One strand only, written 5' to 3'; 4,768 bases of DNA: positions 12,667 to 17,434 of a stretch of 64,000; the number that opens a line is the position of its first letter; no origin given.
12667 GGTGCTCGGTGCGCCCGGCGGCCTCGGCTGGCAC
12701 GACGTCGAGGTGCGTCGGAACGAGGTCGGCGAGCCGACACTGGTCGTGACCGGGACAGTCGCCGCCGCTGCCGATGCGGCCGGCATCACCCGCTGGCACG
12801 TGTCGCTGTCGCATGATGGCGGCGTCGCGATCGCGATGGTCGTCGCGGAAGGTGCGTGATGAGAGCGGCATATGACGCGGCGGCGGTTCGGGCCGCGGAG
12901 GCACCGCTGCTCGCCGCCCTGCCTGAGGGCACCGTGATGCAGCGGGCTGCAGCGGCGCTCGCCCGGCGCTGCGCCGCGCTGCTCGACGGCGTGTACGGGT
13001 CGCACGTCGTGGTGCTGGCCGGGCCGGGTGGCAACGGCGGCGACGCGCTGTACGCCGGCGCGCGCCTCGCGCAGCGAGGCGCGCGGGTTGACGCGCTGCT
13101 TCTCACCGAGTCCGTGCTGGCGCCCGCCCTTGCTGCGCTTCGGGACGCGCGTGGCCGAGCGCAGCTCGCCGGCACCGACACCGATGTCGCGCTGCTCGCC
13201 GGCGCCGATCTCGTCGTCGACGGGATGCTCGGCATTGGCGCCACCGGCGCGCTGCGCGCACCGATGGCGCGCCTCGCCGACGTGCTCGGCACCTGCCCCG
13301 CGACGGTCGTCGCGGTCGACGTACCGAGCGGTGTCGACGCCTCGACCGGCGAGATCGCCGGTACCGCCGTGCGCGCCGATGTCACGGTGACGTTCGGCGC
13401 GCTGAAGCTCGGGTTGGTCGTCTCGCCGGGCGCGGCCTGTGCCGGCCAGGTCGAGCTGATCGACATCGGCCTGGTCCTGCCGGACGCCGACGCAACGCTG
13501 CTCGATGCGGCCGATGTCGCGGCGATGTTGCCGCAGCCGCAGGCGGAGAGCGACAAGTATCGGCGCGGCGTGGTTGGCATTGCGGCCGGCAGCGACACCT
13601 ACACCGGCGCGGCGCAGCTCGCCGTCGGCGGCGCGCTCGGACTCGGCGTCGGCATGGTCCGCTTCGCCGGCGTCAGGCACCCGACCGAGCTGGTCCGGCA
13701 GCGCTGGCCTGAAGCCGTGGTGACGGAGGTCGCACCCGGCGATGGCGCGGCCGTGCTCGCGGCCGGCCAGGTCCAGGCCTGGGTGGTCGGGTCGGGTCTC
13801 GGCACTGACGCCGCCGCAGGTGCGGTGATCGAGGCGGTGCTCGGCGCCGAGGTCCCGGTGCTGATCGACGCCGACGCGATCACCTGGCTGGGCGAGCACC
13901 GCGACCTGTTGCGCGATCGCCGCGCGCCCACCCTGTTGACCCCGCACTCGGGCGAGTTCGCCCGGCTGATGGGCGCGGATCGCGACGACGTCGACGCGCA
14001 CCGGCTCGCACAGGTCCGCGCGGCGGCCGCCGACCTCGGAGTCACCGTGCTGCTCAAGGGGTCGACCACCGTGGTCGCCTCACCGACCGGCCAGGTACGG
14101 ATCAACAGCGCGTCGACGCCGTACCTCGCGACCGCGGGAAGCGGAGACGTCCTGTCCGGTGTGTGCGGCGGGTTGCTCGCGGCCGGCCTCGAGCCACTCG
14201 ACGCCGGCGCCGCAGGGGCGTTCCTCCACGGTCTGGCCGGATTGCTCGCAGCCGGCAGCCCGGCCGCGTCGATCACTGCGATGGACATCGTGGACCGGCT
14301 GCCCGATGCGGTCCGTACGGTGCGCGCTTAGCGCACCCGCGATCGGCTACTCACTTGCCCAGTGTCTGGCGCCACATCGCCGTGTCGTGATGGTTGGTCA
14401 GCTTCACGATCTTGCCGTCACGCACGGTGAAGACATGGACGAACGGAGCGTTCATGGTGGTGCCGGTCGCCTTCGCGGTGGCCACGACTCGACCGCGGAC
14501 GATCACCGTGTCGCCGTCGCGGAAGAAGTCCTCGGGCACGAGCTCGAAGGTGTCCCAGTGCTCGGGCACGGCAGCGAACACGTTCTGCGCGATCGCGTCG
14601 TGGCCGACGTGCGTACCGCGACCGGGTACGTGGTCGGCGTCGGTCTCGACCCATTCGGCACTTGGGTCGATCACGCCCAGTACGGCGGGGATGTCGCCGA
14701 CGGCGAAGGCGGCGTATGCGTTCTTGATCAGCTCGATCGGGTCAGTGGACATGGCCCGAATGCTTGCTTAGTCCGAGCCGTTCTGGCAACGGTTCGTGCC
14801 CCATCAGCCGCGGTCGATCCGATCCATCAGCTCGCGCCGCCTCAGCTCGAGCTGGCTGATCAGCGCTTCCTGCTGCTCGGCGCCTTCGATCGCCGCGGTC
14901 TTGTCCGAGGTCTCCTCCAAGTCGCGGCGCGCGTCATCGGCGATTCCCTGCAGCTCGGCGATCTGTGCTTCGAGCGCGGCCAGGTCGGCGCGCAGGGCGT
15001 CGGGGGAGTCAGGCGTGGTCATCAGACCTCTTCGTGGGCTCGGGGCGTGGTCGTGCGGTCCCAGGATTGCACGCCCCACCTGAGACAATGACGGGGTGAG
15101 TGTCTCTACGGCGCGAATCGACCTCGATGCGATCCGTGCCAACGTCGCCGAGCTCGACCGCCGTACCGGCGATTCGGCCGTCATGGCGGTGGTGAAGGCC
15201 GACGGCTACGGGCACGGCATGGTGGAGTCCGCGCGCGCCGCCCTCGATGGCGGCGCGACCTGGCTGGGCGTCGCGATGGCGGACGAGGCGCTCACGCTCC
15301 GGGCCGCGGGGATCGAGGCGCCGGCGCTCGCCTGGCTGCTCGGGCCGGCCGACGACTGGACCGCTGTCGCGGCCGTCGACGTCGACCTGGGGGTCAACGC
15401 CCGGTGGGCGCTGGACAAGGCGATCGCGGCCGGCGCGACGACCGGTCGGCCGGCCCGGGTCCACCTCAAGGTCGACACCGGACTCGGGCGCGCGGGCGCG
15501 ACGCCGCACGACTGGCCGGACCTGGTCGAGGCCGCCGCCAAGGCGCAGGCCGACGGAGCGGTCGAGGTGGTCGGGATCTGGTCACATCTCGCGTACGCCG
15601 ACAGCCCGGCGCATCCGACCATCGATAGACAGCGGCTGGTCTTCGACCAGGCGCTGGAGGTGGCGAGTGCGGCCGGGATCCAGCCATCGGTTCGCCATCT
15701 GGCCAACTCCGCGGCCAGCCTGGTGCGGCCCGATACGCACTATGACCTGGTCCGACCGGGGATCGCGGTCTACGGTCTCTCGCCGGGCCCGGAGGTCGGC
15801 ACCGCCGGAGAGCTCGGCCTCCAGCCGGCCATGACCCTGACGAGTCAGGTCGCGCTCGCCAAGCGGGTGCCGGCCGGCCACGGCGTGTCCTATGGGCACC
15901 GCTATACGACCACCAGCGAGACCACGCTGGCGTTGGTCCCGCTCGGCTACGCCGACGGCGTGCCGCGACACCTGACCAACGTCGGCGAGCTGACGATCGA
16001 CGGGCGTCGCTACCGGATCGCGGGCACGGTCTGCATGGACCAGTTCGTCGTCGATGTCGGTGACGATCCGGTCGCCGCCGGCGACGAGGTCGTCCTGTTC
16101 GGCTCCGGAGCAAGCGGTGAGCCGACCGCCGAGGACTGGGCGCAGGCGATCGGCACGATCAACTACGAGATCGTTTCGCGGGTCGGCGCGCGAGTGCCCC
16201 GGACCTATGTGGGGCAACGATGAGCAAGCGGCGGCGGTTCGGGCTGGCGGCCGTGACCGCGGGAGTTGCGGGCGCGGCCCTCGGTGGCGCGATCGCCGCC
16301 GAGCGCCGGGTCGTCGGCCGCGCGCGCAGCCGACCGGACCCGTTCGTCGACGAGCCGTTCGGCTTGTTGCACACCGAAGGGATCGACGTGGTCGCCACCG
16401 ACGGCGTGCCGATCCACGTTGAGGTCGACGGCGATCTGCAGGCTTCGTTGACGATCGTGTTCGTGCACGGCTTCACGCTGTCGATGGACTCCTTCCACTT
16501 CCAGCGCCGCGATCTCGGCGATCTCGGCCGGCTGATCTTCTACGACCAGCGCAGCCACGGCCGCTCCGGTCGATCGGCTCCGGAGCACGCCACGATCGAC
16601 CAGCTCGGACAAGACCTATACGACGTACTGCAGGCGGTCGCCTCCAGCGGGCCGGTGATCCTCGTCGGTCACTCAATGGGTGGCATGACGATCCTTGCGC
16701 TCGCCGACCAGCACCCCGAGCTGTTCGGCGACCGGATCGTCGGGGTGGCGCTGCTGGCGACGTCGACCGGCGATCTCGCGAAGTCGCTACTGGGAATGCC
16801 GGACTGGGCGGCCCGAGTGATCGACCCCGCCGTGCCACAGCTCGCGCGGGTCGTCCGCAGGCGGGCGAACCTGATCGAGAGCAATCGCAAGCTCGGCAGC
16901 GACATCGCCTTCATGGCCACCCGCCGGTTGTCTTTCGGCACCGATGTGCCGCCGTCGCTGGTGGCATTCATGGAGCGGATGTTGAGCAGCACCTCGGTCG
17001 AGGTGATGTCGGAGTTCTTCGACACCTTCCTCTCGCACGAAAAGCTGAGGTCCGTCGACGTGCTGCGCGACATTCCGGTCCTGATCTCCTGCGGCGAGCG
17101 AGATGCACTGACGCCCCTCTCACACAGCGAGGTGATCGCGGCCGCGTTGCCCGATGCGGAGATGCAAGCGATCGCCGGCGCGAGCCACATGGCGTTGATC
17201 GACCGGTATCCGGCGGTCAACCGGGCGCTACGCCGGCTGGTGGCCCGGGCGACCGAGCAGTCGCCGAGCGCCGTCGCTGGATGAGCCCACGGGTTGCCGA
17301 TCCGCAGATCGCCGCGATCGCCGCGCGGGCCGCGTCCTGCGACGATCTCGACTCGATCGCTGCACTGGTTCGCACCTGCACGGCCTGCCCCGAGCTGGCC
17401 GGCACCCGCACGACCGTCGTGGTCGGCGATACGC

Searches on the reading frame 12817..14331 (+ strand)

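Call 72: search_protein_families(library=pfam, proteins=[window:12817-14331:+], max_evalue=0.0001)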
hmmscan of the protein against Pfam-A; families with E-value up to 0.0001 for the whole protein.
window:12817-14331:+ (504 aa): 2 families
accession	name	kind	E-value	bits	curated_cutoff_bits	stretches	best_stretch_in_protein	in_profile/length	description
PF01256.23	Carb_kinase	-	6e-58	196.6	27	1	253-496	1-241/242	NAD(P)H-hydrate dehydratase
PF03853.21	YjeF_N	-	1.2e-37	129.9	24.9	1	39-199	3-169/169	YjeF-related protein N-terminus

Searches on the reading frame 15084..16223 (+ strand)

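Call 72: search_protein_families(library=pfam, proteins=[window:15084-16223:+], max_evalue=0.0001)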
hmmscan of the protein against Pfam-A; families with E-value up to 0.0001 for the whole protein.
window:15084-16223:+ (379 aa): 2 families
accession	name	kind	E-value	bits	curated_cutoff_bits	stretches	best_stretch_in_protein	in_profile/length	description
PF01168.26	Ala_racemase_N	-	1.9e-67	227.6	24.1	1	12-234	1-220/220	Alanine racemase, N-terminal domain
PF00842.27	Ala_racemase_C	-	2.1e-46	157.1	25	1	249-375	1-127/127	Alanine racemase, C-terminal domain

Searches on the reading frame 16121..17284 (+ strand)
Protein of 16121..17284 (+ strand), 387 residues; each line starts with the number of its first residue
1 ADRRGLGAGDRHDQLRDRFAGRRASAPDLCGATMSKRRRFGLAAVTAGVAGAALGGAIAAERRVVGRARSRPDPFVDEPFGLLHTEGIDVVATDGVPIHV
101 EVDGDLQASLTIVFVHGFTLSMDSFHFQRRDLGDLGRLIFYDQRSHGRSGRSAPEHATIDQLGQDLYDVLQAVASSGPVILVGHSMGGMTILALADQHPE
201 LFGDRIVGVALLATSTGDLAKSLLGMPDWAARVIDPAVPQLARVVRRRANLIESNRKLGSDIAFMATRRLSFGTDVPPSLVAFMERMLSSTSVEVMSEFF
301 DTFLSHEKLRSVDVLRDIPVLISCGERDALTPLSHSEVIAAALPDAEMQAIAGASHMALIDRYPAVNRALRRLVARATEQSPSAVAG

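Call 72: search_protein_families(library=pfam, proteins=[window:16121-17284:+], max_evalue=0.0001)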
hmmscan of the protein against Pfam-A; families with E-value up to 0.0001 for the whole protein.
window:16121-17284:+ (387 aa): 7 families
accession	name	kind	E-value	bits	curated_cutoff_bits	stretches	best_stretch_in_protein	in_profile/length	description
PF00561.26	Abhydrolase_1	-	2e-24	87.1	25.8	1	111-362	2-244/245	alpha/beta hydrolase fold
PF12697.13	Abhydrolase_6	-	1.9e-20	74.9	26.3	1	112-367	1-215/217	Alpha/beta hydrolase family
PF12146.15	Hydrolase_4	-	3.5e-18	66.2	27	1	111-361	6-237/239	Serine aminopeptidase, S33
PF00975.26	Thioesterase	-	4e-07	30.9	26.4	1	136-197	28-86/226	Thioesterase domain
PF00326.27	Peptidase_S9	-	5.5e-06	26.5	22.6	0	174-223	61-110/213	Prolyl oligopeptidase family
PF20408.4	Abhydrolase_11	-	3.3e-05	24.2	27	0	141-198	41-97/193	Alpha/beta hydrolase domain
PF00756.26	Esterase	-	4.8e-05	23.7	22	0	157-204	93-142/251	Putative esterase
